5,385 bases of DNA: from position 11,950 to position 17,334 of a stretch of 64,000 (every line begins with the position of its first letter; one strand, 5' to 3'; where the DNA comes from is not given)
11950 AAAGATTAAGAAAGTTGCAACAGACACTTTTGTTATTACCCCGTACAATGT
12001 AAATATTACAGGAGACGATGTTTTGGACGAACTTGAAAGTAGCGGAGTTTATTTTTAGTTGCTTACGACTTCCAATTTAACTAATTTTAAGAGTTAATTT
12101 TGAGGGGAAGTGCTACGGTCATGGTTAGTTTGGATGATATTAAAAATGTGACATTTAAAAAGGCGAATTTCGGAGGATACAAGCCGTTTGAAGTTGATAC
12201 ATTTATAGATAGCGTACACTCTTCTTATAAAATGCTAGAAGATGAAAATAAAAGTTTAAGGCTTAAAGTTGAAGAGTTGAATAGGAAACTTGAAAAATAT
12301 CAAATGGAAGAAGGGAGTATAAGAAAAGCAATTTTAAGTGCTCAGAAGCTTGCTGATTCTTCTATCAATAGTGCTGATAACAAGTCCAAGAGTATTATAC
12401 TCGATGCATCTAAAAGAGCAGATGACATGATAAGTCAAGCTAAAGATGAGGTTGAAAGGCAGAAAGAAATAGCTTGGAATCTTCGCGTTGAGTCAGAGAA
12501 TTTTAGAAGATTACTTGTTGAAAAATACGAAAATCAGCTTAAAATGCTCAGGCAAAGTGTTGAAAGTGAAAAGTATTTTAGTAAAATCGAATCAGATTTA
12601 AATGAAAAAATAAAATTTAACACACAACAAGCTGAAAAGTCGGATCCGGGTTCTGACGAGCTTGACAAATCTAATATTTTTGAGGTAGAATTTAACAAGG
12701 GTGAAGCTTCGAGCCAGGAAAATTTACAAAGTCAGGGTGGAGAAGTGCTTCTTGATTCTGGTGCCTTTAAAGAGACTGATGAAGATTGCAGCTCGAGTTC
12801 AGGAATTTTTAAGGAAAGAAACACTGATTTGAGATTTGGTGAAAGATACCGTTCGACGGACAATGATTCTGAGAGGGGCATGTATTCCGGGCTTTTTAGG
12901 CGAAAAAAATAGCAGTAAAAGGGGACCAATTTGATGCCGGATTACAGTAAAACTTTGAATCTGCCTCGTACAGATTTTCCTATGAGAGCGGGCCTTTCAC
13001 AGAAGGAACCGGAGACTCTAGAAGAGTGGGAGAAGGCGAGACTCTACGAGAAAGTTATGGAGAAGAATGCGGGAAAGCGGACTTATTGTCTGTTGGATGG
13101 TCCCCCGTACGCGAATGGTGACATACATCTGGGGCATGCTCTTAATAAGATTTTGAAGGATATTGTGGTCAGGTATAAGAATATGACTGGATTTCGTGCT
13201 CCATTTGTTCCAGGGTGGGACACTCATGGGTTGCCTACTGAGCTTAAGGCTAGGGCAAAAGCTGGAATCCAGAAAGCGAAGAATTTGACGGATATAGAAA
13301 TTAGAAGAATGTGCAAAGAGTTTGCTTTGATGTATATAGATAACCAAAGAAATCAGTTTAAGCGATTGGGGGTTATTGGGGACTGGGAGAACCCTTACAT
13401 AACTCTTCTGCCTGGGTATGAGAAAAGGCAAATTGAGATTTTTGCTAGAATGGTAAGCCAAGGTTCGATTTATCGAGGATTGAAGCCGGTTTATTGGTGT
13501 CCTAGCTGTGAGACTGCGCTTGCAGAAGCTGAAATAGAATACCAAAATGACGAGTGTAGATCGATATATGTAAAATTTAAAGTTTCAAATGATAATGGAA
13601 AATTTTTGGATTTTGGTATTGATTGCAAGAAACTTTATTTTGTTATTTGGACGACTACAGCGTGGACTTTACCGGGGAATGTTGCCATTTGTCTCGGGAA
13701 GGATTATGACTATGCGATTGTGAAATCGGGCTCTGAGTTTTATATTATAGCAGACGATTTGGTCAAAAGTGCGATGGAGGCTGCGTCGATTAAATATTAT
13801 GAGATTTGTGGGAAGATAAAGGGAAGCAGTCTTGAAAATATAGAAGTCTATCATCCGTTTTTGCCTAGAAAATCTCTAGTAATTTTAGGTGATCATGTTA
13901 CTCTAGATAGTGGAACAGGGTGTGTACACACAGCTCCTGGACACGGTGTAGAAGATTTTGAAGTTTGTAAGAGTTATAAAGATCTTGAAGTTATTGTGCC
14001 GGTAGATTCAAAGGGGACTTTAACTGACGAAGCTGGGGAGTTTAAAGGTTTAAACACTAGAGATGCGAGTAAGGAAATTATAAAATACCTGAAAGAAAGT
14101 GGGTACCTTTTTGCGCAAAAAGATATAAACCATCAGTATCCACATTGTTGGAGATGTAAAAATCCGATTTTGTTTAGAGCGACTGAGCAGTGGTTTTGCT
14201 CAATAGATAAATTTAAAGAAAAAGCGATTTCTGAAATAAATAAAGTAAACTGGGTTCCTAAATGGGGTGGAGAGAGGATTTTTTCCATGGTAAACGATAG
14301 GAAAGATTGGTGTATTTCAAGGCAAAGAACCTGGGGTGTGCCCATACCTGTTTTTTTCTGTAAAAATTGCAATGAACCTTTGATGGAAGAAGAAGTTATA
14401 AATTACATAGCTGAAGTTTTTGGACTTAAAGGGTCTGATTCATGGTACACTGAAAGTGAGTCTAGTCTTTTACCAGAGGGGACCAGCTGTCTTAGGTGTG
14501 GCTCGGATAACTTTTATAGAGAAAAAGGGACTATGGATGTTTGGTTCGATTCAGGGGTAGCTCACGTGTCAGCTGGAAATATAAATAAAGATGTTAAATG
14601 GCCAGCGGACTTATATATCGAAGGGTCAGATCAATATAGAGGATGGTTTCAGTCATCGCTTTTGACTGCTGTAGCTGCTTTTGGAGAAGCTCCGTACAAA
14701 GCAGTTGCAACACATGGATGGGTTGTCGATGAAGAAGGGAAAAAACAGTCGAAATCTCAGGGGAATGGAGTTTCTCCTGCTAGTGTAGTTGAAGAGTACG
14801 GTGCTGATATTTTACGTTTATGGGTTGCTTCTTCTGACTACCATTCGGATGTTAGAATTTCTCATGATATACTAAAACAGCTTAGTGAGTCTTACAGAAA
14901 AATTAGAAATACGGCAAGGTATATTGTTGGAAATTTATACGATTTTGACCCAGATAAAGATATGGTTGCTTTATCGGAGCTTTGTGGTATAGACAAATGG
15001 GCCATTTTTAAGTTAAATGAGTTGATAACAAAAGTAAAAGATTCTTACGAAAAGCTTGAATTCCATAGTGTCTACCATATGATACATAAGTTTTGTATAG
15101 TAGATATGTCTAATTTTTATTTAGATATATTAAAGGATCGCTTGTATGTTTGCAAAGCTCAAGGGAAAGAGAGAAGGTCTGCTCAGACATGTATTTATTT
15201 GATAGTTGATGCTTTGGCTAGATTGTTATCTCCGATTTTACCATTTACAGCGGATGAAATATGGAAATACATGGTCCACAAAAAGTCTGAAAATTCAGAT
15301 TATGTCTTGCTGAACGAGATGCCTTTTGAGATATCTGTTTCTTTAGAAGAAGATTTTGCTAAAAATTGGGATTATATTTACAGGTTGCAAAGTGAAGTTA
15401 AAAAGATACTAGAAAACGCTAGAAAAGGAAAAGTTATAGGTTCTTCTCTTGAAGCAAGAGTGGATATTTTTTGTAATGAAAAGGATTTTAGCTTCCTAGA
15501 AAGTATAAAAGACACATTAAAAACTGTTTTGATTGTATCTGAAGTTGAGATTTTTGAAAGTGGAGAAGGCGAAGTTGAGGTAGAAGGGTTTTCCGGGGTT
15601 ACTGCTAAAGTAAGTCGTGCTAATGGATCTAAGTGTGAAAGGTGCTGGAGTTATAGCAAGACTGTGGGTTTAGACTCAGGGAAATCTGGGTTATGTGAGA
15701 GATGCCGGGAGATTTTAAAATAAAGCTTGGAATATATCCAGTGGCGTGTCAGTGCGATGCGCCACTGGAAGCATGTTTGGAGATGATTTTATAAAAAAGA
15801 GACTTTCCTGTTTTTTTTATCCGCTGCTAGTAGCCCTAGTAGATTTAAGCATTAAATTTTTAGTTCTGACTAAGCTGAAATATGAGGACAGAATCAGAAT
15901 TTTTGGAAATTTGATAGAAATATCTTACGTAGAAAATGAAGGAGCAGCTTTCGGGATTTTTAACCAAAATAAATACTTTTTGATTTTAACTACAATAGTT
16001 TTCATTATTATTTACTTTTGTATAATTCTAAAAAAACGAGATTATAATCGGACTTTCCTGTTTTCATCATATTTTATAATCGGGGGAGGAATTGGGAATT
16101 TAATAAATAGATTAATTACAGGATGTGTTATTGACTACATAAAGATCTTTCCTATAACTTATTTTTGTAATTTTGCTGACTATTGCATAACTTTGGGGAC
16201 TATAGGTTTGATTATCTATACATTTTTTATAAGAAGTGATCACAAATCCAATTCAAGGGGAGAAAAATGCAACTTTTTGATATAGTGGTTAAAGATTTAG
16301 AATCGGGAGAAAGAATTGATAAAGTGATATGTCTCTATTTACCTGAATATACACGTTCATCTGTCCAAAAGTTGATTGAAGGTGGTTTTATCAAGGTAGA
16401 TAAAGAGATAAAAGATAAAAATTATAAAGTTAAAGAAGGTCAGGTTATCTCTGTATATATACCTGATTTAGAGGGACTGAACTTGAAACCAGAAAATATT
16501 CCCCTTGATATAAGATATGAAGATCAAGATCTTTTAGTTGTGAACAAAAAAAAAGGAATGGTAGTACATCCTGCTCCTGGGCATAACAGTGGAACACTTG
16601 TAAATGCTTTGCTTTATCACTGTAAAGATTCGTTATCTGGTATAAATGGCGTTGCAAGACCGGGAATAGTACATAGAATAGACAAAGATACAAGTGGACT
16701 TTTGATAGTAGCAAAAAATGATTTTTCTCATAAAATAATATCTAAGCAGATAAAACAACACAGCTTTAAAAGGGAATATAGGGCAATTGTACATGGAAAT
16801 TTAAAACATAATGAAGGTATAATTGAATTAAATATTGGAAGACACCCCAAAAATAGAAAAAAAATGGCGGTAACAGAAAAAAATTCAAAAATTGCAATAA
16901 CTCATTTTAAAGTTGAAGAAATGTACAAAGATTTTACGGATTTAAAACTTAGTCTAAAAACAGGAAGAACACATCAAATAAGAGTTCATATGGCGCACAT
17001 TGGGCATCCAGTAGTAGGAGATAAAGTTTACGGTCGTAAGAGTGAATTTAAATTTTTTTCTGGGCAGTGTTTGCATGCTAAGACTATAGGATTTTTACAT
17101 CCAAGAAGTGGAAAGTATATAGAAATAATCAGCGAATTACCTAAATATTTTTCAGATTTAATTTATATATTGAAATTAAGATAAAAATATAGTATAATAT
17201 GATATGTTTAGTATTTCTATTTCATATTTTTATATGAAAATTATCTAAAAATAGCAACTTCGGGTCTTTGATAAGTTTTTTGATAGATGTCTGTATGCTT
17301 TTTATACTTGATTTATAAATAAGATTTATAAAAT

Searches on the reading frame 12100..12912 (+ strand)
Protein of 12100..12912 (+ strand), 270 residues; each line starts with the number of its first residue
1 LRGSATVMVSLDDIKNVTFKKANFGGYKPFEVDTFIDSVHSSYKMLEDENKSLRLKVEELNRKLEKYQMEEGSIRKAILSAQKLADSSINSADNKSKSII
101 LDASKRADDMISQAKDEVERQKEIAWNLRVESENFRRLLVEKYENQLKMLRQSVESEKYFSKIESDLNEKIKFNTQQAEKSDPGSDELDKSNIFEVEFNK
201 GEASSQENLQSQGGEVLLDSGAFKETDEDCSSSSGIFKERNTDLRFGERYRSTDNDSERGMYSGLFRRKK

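Call 58: search_protein_families(library=pfam, proteins=[window:12100-12912:+], max_evalue=0.00001)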
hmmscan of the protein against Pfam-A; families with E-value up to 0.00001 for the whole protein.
window:12100-12912:+ (270 aa): 1 family
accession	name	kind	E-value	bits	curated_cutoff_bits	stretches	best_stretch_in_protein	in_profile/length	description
PF05103.18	DivIVA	-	1.2e-26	93.6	28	1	10-137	2-128/131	DivIVA protein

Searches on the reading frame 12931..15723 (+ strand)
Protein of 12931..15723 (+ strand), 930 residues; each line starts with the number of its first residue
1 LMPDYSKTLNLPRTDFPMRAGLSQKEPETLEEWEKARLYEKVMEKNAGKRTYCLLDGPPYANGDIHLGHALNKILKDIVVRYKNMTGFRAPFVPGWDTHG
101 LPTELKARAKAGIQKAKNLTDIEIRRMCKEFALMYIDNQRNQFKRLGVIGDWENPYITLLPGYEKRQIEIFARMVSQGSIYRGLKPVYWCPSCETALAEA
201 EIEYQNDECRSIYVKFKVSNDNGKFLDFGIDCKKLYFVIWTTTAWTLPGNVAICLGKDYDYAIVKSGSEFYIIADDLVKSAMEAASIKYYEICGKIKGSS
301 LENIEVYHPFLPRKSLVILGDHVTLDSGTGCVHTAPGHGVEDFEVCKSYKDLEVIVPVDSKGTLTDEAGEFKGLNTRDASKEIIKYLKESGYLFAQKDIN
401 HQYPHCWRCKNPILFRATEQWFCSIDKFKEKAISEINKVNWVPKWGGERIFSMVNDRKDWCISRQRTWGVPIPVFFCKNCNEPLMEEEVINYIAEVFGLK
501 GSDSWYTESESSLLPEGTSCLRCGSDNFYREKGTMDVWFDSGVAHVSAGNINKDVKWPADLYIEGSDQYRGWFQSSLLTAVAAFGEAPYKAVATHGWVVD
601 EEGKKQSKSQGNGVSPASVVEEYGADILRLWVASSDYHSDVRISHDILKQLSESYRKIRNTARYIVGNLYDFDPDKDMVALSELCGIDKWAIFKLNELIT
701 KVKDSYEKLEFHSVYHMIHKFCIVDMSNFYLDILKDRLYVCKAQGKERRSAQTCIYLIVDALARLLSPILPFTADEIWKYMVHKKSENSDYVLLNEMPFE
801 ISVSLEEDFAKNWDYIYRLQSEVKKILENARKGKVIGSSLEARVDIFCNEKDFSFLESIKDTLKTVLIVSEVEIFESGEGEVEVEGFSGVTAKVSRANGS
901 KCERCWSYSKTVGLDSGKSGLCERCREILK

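Call 58: search_protein_families(library=pfam, proteins=[window:12931-15723:+], max_evalue=0.00001)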
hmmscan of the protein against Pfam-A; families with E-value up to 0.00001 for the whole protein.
window:12931-15723:+ (930 aa): 6 families
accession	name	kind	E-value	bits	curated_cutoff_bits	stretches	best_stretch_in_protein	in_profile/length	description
PF00133.28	tRNA-synt_1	-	4.7e-139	464.2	22.7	1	29-644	2-414/414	tRNA synthetases class I (I, L, M and V)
PF08264.19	Anticodon_1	-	6e-30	104.5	25.1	1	688-845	1-147/148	Anticodon-binding domain of tRNA ligase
PF09334.17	tRNA-synt_1g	-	1.1e-29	103.8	20.1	1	59-211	8-144/391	tRNA synthetases class I (M)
PF06827.20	zf-FPG_IleRS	-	2e-06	27.9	21.3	1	899-926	1-28/30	Zinc finger found in FPG and IleRS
PF01406.26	tRNA-synt_1e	-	2.5e-06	27.5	27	0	579-650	228-298/301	tRNA synthetases class I (C) catalytic domain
PF01921.24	tRNA-synt_1f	-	2.9e-06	26.9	27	0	586-662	265-339/360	tRNA synthetases class I (K)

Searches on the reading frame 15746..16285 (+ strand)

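Call 58: search_protein_families(library=pfam, proteins=[window:15746-16285:+], max_evalue=0.00001)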
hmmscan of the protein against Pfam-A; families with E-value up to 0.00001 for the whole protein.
window:15746-16285:+ (179 aa): 1 family
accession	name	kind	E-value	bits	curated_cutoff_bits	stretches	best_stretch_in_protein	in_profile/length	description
PF01252.23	Peptidase_A8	-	1.9e-29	103.1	25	1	27-161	3-142/142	Signal peptidase (SPase) II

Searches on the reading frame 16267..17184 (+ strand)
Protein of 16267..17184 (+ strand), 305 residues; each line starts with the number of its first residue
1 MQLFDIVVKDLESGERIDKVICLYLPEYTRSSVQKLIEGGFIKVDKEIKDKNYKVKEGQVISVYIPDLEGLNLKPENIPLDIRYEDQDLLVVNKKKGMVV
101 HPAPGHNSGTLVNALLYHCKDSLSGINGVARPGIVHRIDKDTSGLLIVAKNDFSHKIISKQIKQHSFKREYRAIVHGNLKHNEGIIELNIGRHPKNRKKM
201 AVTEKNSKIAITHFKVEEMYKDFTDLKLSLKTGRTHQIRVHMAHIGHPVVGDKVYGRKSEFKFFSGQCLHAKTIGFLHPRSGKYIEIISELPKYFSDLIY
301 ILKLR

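Call 58: search_protein_families(library=pfam, proteins=[window:16267-17184:+], max_evalue=0.00001)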
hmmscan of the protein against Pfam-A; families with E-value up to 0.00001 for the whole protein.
window:16267-17184:+ (305 aa): 2 families
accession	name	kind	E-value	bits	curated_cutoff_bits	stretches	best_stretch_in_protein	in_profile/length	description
PF00849.27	PseudoU_synth_2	-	3.7e-34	118.6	26.8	1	88-244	1-152/152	RNA pseudouridylate synthase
PF01479.30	S4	-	2.6e-09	37.1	22.8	1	15-61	1-48/48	S4 domain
